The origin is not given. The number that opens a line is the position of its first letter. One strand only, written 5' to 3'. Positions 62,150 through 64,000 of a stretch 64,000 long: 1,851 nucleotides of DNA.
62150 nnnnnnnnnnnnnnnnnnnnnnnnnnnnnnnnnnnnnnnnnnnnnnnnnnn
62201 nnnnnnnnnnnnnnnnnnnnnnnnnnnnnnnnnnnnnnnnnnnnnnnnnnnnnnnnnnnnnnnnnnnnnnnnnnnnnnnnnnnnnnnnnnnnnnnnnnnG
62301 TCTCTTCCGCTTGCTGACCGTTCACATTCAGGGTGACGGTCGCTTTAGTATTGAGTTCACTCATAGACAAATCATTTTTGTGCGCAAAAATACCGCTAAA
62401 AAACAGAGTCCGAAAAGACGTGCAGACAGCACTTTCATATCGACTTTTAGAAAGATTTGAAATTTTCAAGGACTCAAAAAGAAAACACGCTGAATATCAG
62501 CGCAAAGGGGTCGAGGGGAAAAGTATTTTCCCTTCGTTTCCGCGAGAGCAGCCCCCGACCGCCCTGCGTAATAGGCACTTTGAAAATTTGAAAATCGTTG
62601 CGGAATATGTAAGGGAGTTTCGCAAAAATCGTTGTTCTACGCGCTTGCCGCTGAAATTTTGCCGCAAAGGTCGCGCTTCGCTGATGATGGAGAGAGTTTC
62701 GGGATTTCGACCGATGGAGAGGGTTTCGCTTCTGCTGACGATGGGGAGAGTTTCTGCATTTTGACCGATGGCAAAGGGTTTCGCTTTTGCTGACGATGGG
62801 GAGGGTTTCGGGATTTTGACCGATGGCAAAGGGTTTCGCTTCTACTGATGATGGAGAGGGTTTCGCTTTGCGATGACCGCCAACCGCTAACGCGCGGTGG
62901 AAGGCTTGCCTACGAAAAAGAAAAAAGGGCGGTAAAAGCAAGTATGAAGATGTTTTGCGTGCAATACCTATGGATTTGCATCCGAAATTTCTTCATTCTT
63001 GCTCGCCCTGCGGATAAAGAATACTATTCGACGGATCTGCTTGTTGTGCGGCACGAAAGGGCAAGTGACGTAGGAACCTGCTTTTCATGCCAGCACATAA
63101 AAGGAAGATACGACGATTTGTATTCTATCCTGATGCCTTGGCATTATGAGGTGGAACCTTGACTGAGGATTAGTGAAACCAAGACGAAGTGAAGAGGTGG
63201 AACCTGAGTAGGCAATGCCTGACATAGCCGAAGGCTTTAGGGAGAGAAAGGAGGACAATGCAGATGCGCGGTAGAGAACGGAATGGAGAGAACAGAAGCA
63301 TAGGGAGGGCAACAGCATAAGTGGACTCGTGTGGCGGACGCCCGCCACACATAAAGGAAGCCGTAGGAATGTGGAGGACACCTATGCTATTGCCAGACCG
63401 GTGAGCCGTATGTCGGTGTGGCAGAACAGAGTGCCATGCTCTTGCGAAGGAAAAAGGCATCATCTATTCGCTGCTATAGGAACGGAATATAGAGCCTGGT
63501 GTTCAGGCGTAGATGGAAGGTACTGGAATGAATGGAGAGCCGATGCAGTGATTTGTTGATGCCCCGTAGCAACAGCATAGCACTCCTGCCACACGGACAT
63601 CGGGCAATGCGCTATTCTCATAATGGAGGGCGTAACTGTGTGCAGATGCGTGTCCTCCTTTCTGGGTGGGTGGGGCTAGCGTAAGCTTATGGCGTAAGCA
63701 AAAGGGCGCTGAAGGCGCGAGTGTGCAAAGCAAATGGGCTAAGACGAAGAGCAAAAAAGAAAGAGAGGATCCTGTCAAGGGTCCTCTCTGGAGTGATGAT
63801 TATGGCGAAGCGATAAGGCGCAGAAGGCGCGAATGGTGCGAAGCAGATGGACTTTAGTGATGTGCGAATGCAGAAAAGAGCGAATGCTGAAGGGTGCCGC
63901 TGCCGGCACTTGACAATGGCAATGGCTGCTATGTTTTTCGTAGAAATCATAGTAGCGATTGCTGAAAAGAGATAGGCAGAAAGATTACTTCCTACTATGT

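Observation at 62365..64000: More than 1.6 kb of ORF-free, strand-skewed, repeat- and helix-rich sequence directly upstream of the tape-measure gene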

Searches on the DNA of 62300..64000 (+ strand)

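Call 7: search_rna_families(source=window, start=62300, end=64000, threshold=evalue, max_evalue=10, show_alignments=3)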
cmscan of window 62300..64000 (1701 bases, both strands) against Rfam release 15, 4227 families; matches with E-value up to 10: 5.
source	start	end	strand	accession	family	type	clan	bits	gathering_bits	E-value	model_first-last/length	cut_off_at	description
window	62937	63003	-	RF01156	SNORD123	Gene; snRNA; snoRNA; CD-box;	-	23.5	45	0.11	1-70/70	no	Small nucleolar RNA SNORD123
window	62935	63005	-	RF04244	MIR169_6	Gene; miRNA;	CL00098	17.1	54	3.2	1-99/99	no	MIR169_6 microRNA precursor family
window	63188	63249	-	RF02753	ES173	Gene; sRNA;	-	17.1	90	4.7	1-64/64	no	ES173 sRNA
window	62398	62537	-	RF02834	VqmR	Gene; sRNA;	-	16.5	76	4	1-154/154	no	Vibrio RNA VqmR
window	62680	62740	+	RF01136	sR28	Gene; snRNA; snoRNA; CD-box;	-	13.4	39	1.6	1-55/55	no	Small nucleolar RNA sR28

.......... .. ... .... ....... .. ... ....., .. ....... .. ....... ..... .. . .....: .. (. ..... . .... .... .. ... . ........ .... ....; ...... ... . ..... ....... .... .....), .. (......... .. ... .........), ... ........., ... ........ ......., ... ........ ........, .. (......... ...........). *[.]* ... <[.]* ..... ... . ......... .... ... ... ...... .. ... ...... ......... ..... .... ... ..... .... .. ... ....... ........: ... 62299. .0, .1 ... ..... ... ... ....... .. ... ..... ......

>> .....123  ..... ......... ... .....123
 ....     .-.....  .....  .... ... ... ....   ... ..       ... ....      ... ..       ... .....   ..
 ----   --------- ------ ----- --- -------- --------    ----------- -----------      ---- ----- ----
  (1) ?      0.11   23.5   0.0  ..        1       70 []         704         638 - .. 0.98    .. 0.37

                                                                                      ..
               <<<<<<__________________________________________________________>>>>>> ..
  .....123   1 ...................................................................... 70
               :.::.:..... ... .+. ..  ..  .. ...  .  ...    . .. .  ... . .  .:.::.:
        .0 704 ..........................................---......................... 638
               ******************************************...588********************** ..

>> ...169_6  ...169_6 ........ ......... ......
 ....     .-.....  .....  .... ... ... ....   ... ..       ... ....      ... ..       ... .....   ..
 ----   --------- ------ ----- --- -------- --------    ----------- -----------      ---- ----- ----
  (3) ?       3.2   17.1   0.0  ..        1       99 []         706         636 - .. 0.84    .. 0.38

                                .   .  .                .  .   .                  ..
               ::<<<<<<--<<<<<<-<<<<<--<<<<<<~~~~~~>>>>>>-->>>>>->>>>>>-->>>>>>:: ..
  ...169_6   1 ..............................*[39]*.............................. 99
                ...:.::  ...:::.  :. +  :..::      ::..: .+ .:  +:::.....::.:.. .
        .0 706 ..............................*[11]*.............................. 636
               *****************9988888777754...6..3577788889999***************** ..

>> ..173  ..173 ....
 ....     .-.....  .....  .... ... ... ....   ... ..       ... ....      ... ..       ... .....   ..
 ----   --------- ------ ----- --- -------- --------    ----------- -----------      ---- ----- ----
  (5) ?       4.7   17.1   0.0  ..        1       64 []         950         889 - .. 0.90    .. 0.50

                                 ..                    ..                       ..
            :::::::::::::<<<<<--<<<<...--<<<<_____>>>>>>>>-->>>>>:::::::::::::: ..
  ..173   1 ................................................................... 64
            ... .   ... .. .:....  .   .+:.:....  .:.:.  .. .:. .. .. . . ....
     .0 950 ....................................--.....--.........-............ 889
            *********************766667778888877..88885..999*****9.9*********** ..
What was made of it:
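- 62917..63008 (-): Long hairpin (62927-63008, dG -30.9 kcal/mol) followed on the gene-sense strand by UUUUUUCUUU: the strongest terminator-like site. The sub-threshold Rfam 'SNORD123' match here (E 0.11) is this hairpin and is spurious (call 7).
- On Any Rfam 15 family (including ROOL, GOLLD, HEARO, OLE, group II intron, RNase P, 6S, tmRNA): At E up to 10 the stretch gave five matches, all far below their gathering scores; the best was SNORD123, 23.5 bits against a cut-off of 45 (call 7).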

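Call 8: search_dna_similar(query=window:62365-64000:+, collection=phages, mode=distant)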
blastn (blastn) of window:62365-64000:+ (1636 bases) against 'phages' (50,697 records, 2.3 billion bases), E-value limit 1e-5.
No match.

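Call 51: search_with_rna_model(model_id=R1, source=window, start=62300, end=64000, filters=off, max_evalue=10, show_alignments=3)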
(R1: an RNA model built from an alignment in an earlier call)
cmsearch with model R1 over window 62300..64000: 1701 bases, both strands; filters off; matches with E-value up to 10: 13.
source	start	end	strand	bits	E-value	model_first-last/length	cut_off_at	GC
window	63416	63594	+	25.5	3.5e-06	15-123/140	no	0.5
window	63290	63357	-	7.5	0.21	1-140/140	no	0.57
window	63544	63612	-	5.9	0.57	1-140/140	no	0.57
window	63753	63801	+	5.1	0.91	1-140/140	no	0.43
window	63319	63363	+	5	0.96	1-140/140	no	0.62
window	62925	62981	-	3.9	1.9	1-140/140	no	0.4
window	62629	62689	+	3.3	2.8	1-140/140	no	0.54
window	62406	62449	+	2.9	3.5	1-140/140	no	0.43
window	63750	63798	-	2.8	3.8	1-140/140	no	0.47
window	63032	63113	+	2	6.3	1-140/140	no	0.5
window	62338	62374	-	1.5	8.2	1-140/140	no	0.38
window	62939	63004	+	1.2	9.8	1-140/140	no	0.38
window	63615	63671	+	1.2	9.9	1-140/140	no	0.53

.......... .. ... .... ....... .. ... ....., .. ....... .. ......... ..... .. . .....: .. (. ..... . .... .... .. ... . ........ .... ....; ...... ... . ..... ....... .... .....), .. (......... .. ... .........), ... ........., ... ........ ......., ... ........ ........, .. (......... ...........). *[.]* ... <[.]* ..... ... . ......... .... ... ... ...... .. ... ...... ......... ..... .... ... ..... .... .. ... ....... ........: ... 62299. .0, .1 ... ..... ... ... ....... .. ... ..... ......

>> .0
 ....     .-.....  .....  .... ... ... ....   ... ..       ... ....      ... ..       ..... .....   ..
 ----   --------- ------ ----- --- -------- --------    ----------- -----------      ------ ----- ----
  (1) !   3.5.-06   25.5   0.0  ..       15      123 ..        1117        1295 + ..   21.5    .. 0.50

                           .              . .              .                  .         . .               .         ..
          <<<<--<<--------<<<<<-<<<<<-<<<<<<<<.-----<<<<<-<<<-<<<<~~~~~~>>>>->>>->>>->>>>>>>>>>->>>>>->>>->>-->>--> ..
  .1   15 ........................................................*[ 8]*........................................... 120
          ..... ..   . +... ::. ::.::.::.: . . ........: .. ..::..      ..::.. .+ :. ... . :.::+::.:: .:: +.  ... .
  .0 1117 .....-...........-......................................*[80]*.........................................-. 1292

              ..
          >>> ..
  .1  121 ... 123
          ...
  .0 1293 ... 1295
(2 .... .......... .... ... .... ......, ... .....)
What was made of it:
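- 63405..63605 (.): Diverged copy of the family's conserved ~140-nt hairpin, with an ~80-nt insertion in its tip. On the gene-sense strand its apical stem is followed by UUUUUCC (U-tract from 63455 downwards). Covariance model R1 hit at 63416-63594 (+), 25.5 bits, E 3.5e-6 for the 1.7-kb search (call 51).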

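Call 105: search_dna_similar(query=window:62365-64000:+, collection=plasmids, mode=distant, max_rows=8)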
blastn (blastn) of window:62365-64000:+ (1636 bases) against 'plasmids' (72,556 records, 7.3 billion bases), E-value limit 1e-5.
No match.
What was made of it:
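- Tried and rejected: blastn against phage and plasmid records gave no match (calls 8, 105).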

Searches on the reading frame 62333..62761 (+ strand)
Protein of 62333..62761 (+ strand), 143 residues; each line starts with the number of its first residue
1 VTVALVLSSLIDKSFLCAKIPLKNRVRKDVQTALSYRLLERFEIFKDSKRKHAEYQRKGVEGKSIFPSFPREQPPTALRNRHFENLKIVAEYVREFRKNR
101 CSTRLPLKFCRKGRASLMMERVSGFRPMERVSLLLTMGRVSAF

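Call 81: search_protein_families(library=pfam, proteins=[window:62333-62761:+], max_evalue=1)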
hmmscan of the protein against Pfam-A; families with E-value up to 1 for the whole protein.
window:62333-62761:+ (143 aa): 0 families

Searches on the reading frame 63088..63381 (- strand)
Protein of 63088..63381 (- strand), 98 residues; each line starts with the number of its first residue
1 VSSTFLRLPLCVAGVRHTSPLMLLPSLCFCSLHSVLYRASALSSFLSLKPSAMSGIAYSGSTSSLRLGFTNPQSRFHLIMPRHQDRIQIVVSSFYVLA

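Call 81: search_protein_families(library=pfam, proteins=[window:63088-63381:-], max_evalue=1)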
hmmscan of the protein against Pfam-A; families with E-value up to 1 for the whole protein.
window:63088-63381:- (98 aa): 1 family
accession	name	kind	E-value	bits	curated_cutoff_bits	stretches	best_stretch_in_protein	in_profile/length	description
PF00854.27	PTR2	-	0.0096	15.3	27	1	16-69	316-369/392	POT family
